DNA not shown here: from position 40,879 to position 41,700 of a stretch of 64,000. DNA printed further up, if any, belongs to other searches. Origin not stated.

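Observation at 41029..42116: Tightly regulated two-gene operon (stand-alone GIY-YIG protein plus 173-aa unknown) beside the R-M system: candidate novel defence or toxin module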

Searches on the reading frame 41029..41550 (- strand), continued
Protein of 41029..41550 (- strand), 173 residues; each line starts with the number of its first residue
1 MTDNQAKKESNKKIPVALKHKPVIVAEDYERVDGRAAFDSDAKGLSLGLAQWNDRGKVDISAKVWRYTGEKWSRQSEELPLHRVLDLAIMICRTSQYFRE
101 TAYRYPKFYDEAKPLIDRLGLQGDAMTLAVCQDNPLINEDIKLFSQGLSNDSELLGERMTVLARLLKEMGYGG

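Call 104: search_protein_families(library=ncbifam, proteins=[L125:3453-4415:+, L125:4670-5506:+, L124:6510-8738:+, L069:4522-5631:+, L069:5667-6743:+, L120:1339-1668:+], max_evalue=0.001)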
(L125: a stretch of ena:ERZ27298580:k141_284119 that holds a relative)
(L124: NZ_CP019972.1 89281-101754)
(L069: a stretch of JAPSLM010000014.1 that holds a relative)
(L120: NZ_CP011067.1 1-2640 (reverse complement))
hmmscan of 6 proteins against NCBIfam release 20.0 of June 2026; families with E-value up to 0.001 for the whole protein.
L125:3453-4415:+ (320 aa): 4 families
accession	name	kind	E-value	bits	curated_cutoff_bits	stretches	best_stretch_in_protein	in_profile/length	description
TIGR02640.1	gas_vesic_GvpN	equivalog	3.2e-11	43.2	266.8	1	54-284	23-256/262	gas vesicle protein GvpN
NF047784.1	MadB_ATPase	equivalog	2.9e-06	26.7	475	1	54-92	35-73/298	MadB family AAA-type ATPase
NF003745.1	PRK05342.1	equivalog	1.4e-05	24.2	359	1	23-81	80-138/418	ATP-dependent Clp protease ATP-binding subunit ClpX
TIGR00382.1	clpX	equivalog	5.8e-05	22.3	370.75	1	23-81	87-146/414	ATP-dependent protease ATP-binding subunit ClpX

L125:4670-5506:+ (278 aa): 0 families

L124:6510-8738:+ (742 aa): 4 families
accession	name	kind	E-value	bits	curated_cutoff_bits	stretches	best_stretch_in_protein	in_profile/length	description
TIGR02640.1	gas_vesic_GvpN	equivalog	3.9e-07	29.8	266.8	0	54-111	24-80/262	gas vesicle protein GvpN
NF003745.1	PRK05342.1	equivalog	2.8e-05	23.2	359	1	35-80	93-138/418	ATP-dependent Clp protease ATP-binding subunit ClpX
TIGR00382.1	clpX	equivalog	0.00026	20.1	370.75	1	43-80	107-146/414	ATP-dependent protease ATP-binding subunit ClpX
NF047784.1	MadB_ATPase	equivalog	0.00056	19.2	475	0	54-91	36-73/298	MadB family AAA-type ATPase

L069:4522-5631:+ (369 aa): 6 families
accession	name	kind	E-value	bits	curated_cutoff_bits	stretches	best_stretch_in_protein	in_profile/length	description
TIGR02640.1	gas_vesic_GvpN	equivalog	1.6e-10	40.9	266.8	1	173-314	98-237/262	gas vesicle protein GvpN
NF047784.1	MadB_ATPase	equivalog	2.9e-05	23.4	475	1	55-92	36-73/298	MadB family AAA-type ATPase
NF003229.0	PRK04195.1-5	equivalog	0.00014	20.7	280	1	31-82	22-74/413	replication factor C large subunit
NF003745.1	PRK05342.1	equivalog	0.00025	20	359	1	35-81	92-138/418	ATP-dependent Clp protease ATP-binding subunit ClpX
TIGR00150.1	T6A_YjeE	equivalog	0.00026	20.9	60.1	0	55-79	25-49/135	tRNA (adenosine(37)-N6)-threonylcarbamoyltransferase complex ATPase subunit type 1 TsaE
TIGR00382.1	clpX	equivalog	0.00083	18.5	370.75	0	36-81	100-146/414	ATP-dependent protease ATP-binding subunit ClpX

L069:5667-6743:+ (358 aa): 1 family
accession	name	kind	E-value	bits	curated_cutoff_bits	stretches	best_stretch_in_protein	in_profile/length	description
TIGR02442.1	Cob-chelat-sub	hypoth_equivalog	0.00017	20.2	779.45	0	19-201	325-500/641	putative cobaltochelatase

L120:1339-1668:+ (109 aa): 0 families

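Call 105: search_solved_structures(query=L069:4522-5631:+, max_evalue=0.001)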
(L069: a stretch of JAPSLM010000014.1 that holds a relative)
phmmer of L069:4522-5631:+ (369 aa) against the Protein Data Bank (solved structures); distinct sequences matched with E-value up to 0.001: 7.
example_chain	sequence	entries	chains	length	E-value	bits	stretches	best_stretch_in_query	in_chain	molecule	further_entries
6i27_A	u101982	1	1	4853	2.4e-23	85.9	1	169-333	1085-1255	Midasin,Midasin,Midasin,Midasin,Midasin,Midasin,Midasin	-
6i26_A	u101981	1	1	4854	2.4e-23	85.9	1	169-333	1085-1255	Midasin,Midasin,Midasin,Midasin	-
6hyp_A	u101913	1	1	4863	2.4e-23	85.8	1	169-333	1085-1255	Midasin,Midasin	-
5jcs_s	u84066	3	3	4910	2.6e-23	85.7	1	169-333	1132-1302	Midasin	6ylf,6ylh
6or5_A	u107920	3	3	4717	2.6e-15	59.5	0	169-311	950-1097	Midasin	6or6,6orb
6l1q_C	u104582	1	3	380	0.00018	23.8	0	53-98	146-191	CbbQ protein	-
9qh4_A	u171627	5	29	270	0.00033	22.9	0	55-99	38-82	Protein NorQ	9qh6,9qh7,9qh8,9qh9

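Call 108: find_encoding_contigs(protein=P0297, flank=3000, max_places=2)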
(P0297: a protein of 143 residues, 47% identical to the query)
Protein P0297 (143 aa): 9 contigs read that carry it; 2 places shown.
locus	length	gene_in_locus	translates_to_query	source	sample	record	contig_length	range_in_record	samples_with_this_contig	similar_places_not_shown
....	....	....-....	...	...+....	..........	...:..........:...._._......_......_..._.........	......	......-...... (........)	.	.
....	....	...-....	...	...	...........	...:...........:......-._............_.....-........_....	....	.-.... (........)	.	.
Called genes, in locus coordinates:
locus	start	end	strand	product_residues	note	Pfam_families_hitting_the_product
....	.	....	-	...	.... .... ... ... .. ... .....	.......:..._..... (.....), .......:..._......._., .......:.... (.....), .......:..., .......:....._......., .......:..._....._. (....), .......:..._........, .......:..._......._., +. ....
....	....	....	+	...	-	-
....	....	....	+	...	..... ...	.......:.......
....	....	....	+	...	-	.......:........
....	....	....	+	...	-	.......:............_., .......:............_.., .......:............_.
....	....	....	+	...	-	-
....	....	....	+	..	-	-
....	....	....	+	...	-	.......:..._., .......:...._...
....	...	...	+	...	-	-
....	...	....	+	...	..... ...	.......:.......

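Call 109: find_encoding_contigs(protein=P0306, flank=3000, max_places=2)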
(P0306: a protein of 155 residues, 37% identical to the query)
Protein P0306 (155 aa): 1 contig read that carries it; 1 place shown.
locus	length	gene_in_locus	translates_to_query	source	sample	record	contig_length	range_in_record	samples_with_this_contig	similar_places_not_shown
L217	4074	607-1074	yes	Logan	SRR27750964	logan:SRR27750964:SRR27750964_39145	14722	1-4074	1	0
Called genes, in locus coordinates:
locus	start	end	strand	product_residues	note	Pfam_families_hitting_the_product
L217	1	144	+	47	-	?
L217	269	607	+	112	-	-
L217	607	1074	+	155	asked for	PF20140:DUF6530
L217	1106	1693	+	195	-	PF01381:HTH_3 (weak)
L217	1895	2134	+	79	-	-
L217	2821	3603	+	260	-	PF01300:Sua5_yciO_yrdC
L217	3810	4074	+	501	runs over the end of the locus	PF00682:HMGL-like, PF22617:HCS_D2, PF08502:LeuA_dimer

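Call 110: find_encoding_contigs(protein=P0283, flank=3000, max_places=2)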
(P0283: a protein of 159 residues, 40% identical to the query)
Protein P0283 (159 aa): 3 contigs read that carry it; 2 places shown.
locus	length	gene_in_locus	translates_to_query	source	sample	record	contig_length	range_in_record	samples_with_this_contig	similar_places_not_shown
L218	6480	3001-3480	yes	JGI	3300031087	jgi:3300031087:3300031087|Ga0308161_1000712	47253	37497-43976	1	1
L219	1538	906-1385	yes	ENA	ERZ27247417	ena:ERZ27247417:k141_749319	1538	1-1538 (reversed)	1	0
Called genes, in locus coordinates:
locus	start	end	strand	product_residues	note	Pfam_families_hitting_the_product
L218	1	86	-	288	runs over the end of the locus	PF03123:CAT_RBD, PF00874:PRD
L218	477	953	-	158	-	-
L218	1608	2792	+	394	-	PF00083:Sugar_tr (weak), PF07690:MFS_1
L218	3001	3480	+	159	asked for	PF20140:DUF6530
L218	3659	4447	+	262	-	PF09860:DUF2087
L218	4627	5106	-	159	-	PF04014:MazE_antitoxin (weak), PF04545:Sigma70_r4 (weak)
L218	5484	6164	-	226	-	PF04172:LrgB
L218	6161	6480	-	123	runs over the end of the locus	PF03788:LrgA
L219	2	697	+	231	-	?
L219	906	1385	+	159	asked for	PF20140:DUF6530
